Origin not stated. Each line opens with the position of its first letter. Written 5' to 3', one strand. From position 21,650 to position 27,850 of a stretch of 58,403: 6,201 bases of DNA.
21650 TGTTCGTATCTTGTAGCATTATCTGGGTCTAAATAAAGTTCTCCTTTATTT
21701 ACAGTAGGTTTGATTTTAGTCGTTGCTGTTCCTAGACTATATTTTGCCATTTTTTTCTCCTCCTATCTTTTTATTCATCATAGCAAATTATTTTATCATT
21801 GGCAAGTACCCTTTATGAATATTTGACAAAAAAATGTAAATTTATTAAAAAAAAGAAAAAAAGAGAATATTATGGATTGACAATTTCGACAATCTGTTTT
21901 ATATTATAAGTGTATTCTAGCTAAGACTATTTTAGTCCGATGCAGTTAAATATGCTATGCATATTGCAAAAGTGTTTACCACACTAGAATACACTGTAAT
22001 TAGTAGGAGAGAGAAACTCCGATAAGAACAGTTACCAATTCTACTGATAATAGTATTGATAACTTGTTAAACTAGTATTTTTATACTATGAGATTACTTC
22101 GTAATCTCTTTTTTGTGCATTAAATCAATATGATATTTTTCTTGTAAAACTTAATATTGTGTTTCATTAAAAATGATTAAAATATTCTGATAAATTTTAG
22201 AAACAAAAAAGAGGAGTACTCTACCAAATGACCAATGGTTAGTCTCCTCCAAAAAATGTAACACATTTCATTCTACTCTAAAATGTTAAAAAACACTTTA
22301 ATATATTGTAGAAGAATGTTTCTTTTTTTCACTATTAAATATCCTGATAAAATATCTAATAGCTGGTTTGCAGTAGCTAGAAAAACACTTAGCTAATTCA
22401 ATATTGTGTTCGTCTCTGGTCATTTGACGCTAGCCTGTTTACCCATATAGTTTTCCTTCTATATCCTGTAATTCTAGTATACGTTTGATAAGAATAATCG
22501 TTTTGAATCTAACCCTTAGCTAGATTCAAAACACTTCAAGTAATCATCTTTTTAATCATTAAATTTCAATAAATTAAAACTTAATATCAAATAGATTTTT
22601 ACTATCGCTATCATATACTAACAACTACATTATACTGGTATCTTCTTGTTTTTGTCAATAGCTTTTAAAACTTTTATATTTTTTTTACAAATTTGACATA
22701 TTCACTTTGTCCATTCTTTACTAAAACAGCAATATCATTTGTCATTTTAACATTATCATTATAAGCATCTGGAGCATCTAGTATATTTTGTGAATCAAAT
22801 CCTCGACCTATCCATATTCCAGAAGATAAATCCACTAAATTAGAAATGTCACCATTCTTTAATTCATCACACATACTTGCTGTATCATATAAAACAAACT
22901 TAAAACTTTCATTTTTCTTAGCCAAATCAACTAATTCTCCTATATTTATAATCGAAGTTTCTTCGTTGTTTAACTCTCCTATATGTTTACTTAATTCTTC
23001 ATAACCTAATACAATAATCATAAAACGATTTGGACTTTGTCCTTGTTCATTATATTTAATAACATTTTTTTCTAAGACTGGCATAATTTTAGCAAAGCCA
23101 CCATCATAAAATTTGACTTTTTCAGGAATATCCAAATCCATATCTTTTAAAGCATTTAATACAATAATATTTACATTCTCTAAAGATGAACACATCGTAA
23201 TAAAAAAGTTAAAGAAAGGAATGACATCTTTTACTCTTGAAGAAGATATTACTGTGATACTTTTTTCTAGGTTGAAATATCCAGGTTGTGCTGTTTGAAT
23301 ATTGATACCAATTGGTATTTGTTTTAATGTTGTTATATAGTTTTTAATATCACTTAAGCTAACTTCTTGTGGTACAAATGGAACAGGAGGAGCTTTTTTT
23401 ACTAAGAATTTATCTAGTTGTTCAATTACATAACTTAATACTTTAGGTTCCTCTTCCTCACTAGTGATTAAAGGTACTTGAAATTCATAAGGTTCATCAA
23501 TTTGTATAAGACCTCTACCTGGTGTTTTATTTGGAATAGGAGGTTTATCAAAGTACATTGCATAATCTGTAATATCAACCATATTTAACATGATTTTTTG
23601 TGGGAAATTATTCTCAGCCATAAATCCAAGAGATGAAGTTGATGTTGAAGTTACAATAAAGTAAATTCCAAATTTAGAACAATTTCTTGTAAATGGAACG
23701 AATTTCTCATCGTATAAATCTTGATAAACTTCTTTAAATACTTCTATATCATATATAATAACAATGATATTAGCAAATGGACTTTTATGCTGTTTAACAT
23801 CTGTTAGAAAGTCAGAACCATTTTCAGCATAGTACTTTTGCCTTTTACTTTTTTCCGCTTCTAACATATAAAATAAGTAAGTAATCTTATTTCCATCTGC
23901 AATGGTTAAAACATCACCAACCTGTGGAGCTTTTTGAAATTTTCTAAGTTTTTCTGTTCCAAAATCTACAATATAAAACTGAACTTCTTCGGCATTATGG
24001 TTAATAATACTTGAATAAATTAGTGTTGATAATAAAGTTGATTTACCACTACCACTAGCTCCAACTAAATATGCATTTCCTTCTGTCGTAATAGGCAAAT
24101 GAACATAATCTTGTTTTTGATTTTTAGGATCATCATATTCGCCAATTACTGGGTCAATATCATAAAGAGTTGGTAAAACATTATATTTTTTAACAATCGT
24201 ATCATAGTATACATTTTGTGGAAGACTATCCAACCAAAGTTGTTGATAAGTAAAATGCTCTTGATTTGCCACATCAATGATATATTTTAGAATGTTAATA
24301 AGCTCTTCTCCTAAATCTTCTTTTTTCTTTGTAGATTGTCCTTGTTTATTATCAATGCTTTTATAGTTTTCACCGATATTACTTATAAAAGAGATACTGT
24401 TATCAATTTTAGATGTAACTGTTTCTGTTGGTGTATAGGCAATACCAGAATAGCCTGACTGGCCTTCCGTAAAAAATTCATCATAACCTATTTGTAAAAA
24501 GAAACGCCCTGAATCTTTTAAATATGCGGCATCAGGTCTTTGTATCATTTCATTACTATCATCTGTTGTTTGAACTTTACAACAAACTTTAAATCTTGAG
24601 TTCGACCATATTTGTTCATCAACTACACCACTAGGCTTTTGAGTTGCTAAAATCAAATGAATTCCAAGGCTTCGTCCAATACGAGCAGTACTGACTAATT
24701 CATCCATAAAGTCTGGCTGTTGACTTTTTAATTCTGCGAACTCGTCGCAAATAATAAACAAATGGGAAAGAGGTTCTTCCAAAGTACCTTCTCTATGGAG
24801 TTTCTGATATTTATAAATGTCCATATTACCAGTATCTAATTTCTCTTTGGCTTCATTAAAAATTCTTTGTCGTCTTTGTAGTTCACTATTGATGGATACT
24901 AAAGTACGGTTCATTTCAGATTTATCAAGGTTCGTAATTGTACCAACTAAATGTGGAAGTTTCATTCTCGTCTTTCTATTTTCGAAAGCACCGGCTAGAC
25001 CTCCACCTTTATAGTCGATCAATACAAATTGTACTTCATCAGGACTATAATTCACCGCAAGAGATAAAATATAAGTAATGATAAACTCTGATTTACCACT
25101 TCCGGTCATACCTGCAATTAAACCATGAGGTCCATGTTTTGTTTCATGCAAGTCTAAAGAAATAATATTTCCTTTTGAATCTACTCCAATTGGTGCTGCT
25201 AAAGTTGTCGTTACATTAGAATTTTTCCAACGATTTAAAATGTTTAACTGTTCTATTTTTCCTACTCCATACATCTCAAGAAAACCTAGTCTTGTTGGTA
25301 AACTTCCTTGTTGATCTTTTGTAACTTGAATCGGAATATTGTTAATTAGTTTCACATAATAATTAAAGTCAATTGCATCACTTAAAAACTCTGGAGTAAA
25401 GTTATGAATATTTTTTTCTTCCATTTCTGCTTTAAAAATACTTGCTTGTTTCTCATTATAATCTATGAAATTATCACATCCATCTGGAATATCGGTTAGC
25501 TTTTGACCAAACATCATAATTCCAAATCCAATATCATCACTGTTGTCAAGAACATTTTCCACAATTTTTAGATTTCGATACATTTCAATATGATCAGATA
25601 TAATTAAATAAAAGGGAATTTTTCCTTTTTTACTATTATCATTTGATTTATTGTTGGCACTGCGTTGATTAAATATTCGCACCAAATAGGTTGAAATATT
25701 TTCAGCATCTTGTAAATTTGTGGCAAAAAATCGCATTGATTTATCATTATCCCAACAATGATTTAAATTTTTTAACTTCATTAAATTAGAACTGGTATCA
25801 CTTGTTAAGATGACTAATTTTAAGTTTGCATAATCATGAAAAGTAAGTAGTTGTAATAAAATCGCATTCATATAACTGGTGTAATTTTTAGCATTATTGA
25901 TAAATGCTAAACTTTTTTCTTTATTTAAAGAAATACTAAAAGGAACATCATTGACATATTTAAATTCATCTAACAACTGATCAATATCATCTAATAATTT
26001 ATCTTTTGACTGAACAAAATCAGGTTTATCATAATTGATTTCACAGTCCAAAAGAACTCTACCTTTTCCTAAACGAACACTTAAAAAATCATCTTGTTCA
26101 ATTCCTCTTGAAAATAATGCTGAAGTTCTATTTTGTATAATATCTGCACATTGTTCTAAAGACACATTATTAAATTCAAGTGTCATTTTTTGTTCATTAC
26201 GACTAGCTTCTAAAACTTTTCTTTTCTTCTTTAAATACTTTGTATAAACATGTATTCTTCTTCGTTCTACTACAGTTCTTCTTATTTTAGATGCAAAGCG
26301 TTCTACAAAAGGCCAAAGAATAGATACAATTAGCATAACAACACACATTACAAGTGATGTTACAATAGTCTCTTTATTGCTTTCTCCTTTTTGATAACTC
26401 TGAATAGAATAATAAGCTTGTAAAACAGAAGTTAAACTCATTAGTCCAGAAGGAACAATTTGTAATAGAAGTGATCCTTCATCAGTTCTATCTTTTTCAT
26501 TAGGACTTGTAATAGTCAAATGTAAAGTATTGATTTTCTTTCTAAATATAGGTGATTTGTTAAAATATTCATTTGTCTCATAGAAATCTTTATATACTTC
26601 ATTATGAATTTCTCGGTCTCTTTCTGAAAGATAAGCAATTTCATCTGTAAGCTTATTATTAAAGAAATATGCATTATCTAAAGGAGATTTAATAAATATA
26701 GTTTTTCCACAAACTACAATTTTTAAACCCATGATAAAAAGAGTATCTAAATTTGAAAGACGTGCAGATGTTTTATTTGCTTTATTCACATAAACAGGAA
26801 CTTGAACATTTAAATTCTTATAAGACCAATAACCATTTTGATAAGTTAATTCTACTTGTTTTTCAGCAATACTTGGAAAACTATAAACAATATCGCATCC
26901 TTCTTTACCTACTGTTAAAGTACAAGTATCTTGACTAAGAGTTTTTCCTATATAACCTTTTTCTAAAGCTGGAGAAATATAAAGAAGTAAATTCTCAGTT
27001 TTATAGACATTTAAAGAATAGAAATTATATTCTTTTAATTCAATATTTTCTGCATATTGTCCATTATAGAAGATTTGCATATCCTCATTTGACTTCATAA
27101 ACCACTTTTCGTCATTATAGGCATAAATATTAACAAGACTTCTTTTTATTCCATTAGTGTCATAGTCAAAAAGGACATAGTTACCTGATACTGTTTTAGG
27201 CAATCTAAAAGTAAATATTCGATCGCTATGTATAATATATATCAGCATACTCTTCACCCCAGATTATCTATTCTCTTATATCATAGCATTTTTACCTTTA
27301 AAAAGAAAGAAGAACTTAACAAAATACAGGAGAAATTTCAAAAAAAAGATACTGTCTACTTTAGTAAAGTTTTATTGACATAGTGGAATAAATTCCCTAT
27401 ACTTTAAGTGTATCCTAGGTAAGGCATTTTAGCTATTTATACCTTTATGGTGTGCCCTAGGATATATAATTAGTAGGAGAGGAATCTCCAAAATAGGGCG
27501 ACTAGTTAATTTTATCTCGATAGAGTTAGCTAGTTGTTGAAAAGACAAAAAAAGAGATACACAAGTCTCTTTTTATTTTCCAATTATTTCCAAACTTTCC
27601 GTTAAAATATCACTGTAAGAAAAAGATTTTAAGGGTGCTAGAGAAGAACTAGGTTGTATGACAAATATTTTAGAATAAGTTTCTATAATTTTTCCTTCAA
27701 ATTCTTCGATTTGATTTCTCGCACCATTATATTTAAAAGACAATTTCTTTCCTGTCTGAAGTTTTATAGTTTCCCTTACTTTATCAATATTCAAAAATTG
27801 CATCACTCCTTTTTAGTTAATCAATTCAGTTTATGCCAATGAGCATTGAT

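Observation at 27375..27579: Second copy of the sRNA, divergent from essC, with a compensatory base-pair change supporting the helix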

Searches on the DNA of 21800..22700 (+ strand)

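Call 9: search_rna_families(source=window, start=21800, end=22700, threshold=evalue, max_evalue=10, show_alignments=2)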
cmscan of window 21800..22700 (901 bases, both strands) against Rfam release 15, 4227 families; matches with E-value up to 10: 3.
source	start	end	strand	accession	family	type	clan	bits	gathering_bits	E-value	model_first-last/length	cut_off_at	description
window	21967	22057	+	RF03040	PGK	Cis-reg;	-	33.3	50.8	0.054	1-92/92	no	PGK RNA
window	22270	22319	+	RF03218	mir-3015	Gene; miRNA;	-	17.7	59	2.1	1-57/57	no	mir-3015 microRNA precursor family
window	22501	22531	-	RF04346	Plastid-ccsA-ndhD-1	Cis-reg;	CL00154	15.4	48.5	6.2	16-45/57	no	Plastid-ccsA-ndhD-1 3UTR RNA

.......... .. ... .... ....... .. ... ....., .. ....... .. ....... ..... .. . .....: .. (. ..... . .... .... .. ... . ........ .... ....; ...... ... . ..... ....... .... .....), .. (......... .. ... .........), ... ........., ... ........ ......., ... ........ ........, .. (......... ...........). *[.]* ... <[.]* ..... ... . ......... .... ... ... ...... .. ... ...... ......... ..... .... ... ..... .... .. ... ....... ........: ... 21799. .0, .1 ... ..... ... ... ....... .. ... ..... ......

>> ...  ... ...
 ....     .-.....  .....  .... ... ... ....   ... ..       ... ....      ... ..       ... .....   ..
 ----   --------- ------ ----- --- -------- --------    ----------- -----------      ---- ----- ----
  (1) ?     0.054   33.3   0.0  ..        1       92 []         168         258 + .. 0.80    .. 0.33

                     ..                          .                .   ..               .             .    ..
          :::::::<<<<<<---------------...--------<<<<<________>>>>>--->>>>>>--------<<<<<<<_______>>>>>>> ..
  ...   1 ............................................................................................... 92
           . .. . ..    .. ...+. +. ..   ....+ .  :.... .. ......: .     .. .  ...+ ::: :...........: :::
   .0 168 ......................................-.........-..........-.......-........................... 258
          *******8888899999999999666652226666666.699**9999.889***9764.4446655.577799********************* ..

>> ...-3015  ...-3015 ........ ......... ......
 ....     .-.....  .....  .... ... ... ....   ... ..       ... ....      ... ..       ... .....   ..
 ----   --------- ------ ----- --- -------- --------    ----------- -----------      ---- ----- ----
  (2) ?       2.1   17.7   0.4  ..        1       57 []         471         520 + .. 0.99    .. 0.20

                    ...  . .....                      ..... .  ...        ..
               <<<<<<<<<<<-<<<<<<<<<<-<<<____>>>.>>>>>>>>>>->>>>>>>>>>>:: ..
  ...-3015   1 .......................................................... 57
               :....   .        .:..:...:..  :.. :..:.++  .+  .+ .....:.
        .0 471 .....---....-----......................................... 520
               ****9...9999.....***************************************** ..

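Call 33: search_dna_similar(query=window:21870-22130:+, collection=phages, mode=distant, max_evalue=1, max_rows=10)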
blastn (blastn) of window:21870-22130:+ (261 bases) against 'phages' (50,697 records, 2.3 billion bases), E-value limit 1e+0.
Records with a match: 10; places in all: 10; records where one place covers at least 80% of the query: 0.
Best place of each record, by identity: >=99% 1; 80-90% 9.
By first word of the organism name: Prevotella 9; Aeromonas 1.
By host as written in the record: Prevotella sp. 9; Aeromonas hydrophila 1.
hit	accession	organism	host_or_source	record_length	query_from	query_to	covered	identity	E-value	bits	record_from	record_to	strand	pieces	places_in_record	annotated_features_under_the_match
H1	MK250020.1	Prevotella phage Lak-B1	Prevotella sp.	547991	71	100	11%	85.3%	9e-1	39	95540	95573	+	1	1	record has no annotation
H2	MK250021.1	Prevotella phage Lak-B2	Prevotella sp.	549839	71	100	11%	85.3%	9e-1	39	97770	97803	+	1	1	record has no annotation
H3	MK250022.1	Prevotella phage Lak-B3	Prevotella sp.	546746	71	100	11%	85.3%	9e-1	39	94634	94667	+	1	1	record has no annotation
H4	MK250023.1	Prevotella phage Lak-B4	Prevotella sp.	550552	71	100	11%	85.3%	9e-1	39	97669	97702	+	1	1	record has no annotation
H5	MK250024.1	Prevotella phage Lak-B5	Prevotella sp.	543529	71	100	11%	85.3%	9e-1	39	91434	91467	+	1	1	record has no annotation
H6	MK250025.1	Prevotella phage Lak-B6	Prevotella sp.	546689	71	100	11%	85.3%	9e-1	39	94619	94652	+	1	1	record has no annotation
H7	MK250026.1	Prevotella phage Lak-B7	Prevotella sp.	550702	71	100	11%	85.3%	9e-1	39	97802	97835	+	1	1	record has no annotation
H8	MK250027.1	Prevotella phage Lak-B8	Prevotella sp.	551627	71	100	11%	85.3%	9e-1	39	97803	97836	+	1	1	record has no annotation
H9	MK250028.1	Prevotella phage Lak-B9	Prevotella sp.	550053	71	100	11%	85.3%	9e-1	39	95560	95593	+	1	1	record has no annotation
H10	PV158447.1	Aeromonas phage AhC3_1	Aeromonas hydrophila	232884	223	243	8%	100.0%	9e-1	39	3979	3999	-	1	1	none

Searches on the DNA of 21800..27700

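Call 91: search_with_rna_model(model_id=R1, source=window, start=21800, end=27700, filters=off, max_evalue=0.05, make_alignment=true)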
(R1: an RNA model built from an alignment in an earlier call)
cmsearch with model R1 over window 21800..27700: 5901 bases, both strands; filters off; matches with E-value up to 0.05: 2.
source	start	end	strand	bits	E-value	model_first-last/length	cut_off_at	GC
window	21983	22082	+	50.5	8.2e-09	1-133/133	no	0.29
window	27449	27580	+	19.8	0.012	1-133/133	no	0.34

Alignment A7: 2 matches aligned to the model, 144 columns, each read 5' to 3' on its own strand. Consensus structure (alignment columns), stored with it:
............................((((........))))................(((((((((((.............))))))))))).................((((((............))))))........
